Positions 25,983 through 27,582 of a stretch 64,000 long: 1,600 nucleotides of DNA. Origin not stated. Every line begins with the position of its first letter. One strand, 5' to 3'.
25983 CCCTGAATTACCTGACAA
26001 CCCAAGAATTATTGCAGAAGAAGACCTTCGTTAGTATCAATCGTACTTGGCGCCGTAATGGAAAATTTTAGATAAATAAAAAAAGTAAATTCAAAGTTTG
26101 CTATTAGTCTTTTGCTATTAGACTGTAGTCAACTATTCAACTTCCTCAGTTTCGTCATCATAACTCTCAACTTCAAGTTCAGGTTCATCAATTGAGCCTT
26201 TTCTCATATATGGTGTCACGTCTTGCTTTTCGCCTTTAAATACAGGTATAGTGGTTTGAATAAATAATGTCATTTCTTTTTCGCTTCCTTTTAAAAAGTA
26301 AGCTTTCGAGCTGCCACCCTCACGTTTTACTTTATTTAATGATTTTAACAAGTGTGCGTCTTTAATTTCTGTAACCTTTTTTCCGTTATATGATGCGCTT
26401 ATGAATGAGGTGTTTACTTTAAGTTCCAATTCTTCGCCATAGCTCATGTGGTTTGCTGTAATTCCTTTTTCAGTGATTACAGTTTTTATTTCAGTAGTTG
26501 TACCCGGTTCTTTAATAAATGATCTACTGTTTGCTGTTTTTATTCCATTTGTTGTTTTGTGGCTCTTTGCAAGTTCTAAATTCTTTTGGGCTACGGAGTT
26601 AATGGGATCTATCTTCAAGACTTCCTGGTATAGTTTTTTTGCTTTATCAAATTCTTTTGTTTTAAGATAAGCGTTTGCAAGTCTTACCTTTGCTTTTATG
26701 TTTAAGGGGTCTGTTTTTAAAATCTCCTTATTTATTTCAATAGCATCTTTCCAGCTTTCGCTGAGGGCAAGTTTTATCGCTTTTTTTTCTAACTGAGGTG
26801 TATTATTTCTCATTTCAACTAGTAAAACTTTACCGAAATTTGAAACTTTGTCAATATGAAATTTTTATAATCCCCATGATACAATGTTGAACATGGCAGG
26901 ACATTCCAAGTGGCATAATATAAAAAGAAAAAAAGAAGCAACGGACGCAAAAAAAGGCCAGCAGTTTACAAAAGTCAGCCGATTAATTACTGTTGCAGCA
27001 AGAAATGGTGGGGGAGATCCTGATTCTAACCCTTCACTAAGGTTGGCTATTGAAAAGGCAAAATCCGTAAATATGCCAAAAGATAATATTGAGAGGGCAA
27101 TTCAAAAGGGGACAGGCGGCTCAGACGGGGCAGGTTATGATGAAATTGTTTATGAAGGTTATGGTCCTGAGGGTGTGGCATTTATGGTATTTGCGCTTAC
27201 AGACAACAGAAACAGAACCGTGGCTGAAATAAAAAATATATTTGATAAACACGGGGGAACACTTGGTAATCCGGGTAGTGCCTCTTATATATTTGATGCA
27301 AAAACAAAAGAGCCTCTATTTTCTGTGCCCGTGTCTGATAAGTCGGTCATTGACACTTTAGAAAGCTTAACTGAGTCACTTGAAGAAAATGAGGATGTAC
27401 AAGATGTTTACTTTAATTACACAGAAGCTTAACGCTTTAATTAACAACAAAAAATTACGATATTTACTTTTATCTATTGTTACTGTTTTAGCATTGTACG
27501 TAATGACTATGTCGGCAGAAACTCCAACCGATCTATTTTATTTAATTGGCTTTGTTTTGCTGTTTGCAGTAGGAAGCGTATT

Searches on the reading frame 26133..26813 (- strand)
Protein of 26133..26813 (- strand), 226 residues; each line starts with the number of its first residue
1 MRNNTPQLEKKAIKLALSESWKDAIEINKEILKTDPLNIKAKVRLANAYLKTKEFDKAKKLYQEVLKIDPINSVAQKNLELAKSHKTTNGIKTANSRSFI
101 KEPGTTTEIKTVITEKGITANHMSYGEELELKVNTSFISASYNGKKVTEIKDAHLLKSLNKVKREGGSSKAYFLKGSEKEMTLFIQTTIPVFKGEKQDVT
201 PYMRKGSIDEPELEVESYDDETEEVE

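Call 76: search_protein_families(library=pfam, proteins=[window:26133-26813:-], max_evalue=0.001)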
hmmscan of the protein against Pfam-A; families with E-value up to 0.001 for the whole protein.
window:26133-26813:- (226 aa): 6 families
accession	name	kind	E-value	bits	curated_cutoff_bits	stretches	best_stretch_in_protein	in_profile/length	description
PF14559.12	TPR_19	-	7.7e-09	36.2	25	1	19-70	5-56/68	Tetratricopeptide repeat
PF00515.34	TPR_1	-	2e-07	31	27.8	1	40-70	2-32/34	Tetratricopeptide repeat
PF07719.23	TPR_2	-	2.4e-07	30.8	27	1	41-70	3-32/34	Tetratricopeptide repeat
PF13181.12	TPR_8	-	1.2e-06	28.6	25.7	1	40-71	2-33/34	Tetratricopeptide repeat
PF13428.12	TPR_14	-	0.00041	21.2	23.5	0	41-76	3-38/44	Tetratricopeptide repeat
PF14853.12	Fis1_TPR_C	-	0.00047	20.7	25.3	0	45-76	7-38/53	Fis1 C-terminal tetratricopeptide repeat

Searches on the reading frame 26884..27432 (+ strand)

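Call 76: search_protein_families(library=pfam, proteins=[window:26884-27432:+], max_evalue=0.001)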
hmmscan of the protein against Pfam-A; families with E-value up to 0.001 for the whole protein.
window:26884-27432:+ (182 aa): 2 families
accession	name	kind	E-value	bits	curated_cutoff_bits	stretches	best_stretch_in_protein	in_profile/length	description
PF20772.2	TACO1_YebC_N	-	7e-35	119.8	36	1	8-79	1-73/73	TACO1/YebC protein N-terminal domain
PF01709.26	Transcrip_reg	-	5.8e-28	98.1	27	1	85-140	1-56/160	TACO1/YebC second and third domain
